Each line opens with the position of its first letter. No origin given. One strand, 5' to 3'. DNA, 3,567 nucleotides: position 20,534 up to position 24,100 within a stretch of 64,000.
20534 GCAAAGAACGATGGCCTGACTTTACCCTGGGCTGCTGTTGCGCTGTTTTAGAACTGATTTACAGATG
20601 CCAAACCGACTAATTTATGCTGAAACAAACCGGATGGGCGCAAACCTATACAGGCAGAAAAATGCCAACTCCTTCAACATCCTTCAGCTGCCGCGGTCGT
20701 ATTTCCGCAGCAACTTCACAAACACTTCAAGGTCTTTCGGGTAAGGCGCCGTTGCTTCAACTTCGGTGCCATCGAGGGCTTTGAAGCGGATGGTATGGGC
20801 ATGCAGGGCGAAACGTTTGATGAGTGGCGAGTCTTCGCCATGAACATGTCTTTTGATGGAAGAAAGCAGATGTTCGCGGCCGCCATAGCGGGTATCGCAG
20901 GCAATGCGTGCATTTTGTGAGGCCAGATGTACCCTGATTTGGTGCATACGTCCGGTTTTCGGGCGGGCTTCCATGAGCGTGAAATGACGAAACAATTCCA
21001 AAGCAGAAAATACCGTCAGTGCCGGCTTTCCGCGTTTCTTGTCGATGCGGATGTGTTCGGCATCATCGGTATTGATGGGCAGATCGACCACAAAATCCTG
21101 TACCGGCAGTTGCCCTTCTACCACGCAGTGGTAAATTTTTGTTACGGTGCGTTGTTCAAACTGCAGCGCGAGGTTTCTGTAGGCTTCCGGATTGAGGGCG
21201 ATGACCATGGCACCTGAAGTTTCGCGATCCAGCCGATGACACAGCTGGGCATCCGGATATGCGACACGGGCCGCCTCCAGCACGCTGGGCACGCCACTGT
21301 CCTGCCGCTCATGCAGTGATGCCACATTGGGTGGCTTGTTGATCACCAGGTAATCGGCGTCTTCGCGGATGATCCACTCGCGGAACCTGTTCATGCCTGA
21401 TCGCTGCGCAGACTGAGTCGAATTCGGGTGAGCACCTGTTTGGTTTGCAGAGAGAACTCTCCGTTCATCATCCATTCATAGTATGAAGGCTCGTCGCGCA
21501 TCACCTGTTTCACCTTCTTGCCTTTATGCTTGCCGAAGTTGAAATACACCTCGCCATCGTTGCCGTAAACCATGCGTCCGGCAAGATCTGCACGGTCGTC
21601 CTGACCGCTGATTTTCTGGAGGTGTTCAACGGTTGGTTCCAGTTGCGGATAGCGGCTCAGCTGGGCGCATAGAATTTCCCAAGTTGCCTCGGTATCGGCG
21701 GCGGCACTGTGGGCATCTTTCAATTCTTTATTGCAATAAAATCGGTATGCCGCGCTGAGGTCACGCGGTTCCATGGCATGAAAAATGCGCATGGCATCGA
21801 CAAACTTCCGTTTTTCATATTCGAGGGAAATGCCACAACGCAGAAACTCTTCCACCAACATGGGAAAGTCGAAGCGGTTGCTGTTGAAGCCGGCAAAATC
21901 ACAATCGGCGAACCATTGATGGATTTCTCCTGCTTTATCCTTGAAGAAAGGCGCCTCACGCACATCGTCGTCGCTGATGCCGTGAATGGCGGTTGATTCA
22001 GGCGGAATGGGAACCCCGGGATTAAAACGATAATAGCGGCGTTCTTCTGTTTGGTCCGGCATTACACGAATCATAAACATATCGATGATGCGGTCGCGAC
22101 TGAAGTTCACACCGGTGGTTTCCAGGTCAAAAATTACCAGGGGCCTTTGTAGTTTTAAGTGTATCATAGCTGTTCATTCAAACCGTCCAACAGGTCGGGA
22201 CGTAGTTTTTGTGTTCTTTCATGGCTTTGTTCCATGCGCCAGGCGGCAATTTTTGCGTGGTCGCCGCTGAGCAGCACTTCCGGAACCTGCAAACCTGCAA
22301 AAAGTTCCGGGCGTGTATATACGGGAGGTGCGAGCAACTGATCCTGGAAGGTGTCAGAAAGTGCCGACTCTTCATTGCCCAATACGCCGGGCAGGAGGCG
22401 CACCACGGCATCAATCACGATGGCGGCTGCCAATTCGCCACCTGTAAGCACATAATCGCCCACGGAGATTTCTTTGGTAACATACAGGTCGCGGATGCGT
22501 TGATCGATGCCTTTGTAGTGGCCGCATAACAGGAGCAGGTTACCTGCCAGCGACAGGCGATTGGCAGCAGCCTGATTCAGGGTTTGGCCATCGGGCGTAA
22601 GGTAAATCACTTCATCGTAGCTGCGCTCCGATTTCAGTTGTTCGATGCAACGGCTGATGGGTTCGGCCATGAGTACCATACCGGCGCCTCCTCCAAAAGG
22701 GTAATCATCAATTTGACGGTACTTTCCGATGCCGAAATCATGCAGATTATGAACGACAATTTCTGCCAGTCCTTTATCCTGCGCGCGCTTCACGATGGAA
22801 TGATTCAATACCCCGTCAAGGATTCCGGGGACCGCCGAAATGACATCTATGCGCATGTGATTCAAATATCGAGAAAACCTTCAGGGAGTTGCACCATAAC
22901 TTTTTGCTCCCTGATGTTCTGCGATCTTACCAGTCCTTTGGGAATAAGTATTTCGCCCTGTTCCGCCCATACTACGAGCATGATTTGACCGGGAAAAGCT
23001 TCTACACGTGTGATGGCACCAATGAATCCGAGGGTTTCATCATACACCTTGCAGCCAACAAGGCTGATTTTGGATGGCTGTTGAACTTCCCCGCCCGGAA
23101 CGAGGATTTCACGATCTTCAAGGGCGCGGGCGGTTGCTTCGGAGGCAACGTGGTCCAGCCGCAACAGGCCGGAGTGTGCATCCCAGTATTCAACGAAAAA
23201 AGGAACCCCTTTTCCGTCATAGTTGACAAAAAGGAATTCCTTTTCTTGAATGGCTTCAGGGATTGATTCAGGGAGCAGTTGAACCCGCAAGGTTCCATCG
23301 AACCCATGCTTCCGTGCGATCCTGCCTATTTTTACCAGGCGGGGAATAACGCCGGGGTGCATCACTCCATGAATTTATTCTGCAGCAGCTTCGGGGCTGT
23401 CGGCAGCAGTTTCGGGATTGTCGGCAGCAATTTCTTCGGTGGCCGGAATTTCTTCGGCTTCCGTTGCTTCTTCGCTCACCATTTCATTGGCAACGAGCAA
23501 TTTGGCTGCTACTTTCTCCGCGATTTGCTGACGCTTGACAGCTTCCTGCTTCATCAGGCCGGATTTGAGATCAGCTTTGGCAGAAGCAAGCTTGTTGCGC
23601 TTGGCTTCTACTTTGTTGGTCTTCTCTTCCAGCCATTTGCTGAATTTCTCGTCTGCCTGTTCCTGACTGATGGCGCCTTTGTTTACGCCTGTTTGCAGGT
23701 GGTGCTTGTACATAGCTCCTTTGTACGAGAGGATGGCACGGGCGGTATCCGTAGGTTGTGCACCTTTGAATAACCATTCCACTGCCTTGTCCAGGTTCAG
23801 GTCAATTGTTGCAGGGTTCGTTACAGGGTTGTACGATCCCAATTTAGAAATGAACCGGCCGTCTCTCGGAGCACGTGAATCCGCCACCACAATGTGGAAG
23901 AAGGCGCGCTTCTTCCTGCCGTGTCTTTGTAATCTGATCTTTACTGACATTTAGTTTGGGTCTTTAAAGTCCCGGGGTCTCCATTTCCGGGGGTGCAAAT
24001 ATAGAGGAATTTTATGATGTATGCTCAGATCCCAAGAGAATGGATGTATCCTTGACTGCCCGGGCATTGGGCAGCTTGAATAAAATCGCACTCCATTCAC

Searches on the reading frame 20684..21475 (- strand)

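Call 41: search_protein_families(library=pfam, proteins=[window:20684-21475:-], max_evalue=0.001)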
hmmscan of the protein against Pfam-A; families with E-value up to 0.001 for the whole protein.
window:20684-21475:- (263 aa): 1 family
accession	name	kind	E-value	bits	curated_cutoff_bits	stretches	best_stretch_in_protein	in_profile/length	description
PF00849.27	PseudoU_synth_2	-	2.2e-26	93.4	26.8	1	41-186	1-152/152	RNA pseudouridylate synthase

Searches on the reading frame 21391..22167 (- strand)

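Call 41: search_protein_families(library=pfam, proteins=[window:21391-22167:-], max_evalue=0.001)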
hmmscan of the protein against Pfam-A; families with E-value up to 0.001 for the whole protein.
window:21391-22167:- (258 aa): 2 families
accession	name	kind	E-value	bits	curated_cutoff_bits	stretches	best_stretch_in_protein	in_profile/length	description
PF00929.31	RNase_T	-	6.3e-20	72.8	24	1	11-166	1-164/164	Exonuclease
PF20600.3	ExoX-like_C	-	7.7e-11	41.6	26.5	1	209-235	1-27/30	Exodeoxyribonuclease X-like C-terminal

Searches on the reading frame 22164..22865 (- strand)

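Call 41: search_protein_families(library=pfam, proteins=[window:22164-22865:-], max_evalue=0.001)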
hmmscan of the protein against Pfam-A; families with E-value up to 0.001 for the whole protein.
window:22164-22865:- (233 aa): 1 family
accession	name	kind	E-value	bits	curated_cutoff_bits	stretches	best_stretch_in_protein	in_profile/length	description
PF01746.26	tRNA_m1G_MT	-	2.5e-56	190.9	27.3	1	26-223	2-195/195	tRNA (Guanine-1)-methyltransferase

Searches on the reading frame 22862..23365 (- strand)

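Call 86: search_protein_families(library=pfam, proteins=[window:22862-23365:-], max_evalue=0.0001)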
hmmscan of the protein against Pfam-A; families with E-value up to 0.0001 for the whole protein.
window:22862-23365:- (167 aa): 2 families
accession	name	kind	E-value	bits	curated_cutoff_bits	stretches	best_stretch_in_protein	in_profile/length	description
PF24986.1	PRC_RimM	-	4e-09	36.4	27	1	101-164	3-69/69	RimM PRC barrel domain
PF01782.24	RimM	-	1.7e-06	28.6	23.5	1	13-90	2-81/84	RimM N-terminal domain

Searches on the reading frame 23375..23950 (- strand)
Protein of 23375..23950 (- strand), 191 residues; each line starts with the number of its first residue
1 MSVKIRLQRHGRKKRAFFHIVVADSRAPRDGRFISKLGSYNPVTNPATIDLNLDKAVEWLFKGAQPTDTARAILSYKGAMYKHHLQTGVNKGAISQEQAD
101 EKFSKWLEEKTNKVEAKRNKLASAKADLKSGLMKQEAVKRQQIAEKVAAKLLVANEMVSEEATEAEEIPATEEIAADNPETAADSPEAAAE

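Call 86: search_protein_families(library=pfam, proteins=[window:23375-23950:-], max_evalue=0.0001)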
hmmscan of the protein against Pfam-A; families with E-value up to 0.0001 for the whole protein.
window:23375-23950:- (191 aa): 1 family
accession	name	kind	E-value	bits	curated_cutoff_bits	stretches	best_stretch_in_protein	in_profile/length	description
PF00886.24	Ribosomal_S16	-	1.7e-24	86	27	1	9-67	1-62/62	Ribosomal protein S16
